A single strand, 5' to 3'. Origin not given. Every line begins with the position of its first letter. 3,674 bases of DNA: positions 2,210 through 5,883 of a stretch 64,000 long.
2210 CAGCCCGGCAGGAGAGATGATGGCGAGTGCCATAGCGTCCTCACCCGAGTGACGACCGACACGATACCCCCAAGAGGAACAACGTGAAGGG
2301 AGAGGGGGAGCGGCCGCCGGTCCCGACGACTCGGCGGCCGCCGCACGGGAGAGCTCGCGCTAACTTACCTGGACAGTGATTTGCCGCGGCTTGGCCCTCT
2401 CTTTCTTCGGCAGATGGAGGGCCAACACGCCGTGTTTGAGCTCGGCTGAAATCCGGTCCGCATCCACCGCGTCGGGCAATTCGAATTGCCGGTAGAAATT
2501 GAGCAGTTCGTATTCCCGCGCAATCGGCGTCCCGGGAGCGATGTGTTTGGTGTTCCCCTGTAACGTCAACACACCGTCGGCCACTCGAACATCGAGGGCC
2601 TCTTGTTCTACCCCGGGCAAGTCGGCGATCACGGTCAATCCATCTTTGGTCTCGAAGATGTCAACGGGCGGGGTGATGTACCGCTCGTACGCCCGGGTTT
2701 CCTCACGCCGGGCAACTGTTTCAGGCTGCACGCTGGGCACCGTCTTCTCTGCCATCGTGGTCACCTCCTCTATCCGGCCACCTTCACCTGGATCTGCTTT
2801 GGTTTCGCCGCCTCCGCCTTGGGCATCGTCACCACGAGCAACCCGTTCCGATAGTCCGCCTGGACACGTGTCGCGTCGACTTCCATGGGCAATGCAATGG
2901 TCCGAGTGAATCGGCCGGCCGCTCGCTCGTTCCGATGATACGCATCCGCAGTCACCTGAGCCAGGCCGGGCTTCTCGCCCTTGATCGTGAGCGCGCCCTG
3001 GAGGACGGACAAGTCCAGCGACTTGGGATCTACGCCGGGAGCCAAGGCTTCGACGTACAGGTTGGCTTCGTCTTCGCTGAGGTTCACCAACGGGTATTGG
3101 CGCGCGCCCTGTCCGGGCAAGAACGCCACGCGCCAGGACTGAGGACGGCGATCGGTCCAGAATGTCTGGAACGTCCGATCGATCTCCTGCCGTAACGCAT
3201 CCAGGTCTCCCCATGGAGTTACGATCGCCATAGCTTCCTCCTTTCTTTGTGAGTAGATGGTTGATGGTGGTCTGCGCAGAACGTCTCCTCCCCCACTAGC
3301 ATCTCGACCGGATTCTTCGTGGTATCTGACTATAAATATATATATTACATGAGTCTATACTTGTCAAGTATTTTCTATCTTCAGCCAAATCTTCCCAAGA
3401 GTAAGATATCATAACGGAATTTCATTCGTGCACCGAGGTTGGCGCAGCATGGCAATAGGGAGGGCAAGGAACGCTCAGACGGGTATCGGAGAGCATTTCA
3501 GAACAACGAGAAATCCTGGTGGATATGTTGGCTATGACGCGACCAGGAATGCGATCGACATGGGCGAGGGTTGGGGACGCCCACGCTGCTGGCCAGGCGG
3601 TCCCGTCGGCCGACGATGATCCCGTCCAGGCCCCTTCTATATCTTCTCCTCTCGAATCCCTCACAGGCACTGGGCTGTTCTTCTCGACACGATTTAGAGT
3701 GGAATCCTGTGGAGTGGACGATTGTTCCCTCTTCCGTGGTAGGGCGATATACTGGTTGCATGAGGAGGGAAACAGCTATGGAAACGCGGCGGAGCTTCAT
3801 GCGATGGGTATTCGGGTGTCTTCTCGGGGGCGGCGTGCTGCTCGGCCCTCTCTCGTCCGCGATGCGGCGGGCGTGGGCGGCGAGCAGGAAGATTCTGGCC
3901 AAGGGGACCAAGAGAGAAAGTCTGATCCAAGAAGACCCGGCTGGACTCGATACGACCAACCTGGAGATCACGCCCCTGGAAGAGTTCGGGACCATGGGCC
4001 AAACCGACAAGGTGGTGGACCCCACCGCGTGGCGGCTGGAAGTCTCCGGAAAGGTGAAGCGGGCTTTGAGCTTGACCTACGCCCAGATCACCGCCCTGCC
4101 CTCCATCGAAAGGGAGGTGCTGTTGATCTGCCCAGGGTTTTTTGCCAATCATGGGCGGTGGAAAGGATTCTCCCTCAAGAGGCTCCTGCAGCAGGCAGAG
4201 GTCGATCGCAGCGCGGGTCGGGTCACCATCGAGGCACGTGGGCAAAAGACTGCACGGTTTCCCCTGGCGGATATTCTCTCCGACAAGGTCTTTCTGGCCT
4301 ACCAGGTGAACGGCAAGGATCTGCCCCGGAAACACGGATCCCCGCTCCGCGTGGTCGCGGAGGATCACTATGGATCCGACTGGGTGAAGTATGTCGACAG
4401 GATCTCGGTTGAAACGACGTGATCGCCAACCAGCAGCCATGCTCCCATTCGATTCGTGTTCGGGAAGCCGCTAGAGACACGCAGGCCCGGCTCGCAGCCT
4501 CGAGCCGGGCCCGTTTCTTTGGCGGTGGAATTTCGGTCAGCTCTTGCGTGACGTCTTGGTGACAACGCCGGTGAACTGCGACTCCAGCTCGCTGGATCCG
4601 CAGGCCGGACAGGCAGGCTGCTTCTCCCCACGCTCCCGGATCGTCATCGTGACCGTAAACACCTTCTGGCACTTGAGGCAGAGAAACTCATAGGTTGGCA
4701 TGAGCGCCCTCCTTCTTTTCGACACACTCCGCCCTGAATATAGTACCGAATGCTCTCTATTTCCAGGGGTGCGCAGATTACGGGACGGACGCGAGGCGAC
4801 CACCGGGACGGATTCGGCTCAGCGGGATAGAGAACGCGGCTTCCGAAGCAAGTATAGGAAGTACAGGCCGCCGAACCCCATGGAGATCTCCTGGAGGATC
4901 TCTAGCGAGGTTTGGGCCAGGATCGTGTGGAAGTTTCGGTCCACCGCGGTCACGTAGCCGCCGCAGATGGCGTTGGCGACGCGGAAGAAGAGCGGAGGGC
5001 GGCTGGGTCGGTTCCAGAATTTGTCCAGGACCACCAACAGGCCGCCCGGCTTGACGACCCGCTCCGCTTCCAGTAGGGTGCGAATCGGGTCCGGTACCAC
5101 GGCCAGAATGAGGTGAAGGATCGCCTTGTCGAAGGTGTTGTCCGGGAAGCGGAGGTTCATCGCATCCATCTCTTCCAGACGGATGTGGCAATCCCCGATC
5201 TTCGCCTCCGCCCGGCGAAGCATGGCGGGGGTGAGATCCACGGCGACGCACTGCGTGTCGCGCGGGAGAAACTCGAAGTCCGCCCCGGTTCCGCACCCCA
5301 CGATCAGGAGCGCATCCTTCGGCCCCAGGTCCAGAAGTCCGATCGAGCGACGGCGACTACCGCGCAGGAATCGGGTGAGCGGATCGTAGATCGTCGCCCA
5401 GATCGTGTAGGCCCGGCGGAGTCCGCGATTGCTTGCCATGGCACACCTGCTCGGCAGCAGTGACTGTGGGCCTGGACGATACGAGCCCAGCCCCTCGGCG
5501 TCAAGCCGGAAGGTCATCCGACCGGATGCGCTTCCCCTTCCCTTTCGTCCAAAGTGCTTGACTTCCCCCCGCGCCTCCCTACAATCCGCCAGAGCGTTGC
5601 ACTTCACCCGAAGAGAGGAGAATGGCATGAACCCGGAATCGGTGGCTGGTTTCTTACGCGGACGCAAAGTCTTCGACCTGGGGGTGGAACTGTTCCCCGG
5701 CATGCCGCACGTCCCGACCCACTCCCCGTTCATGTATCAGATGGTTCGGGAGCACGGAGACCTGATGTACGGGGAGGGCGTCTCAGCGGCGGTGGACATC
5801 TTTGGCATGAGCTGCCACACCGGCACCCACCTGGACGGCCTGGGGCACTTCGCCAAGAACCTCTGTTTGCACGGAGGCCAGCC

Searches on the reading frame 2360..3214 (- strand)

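Call 68: search_protein_families(library=pfam, proteins=[window:2360-3214:-], max_evalue=0.00001)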
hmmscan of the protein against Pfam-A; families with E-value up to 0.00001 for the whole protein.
window:2360-3214:- (284 aa): 1 family
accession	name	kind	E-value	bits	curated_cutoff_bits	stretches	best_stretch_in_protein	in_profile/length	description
PF00011.27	HSP20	-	7e-18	65.1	20.8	1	185-282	1-102/102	Hsp20/alpha crystallin family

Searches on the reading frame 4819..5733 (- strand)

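Call 68: search_protein_families(library=pfam, proteins=[window:4819-5733:-], max_evalue=0.00001)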
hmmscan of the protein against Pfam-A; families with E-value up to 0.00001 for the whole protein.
window:4819-5733:- (304 aa): 6 families
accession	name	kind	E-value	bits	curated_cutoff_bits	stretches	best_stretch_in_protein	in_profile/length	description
PF08241.18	Methyltransf_11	-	1.8e-19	70.6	21.2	1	145-235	3-95/95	Methyltransferase domain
PF13649.12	Methyltransf_25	-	3.8e-16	60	27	1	143-231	2-97/97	Methyltransferase domain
PF13847.12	Methyltransf_31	-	2.1e-11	44.1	27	1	145-236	10-110/145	Methyltransferase domain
PF08242.18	Methyltransf_12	-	3.8e-10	40.8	30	1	143-233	1-98/98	Methyltransferase domain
PF01209.24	Ubie_methyltran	-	4.2e-10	39.8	20.1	1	145-237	54-153/233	ubiE/COQ5 methyltransferase family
PF13489.12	Methyltransf_23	-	8.8e-08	32.5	27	1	142-237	26-118/164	Methyltransferase domain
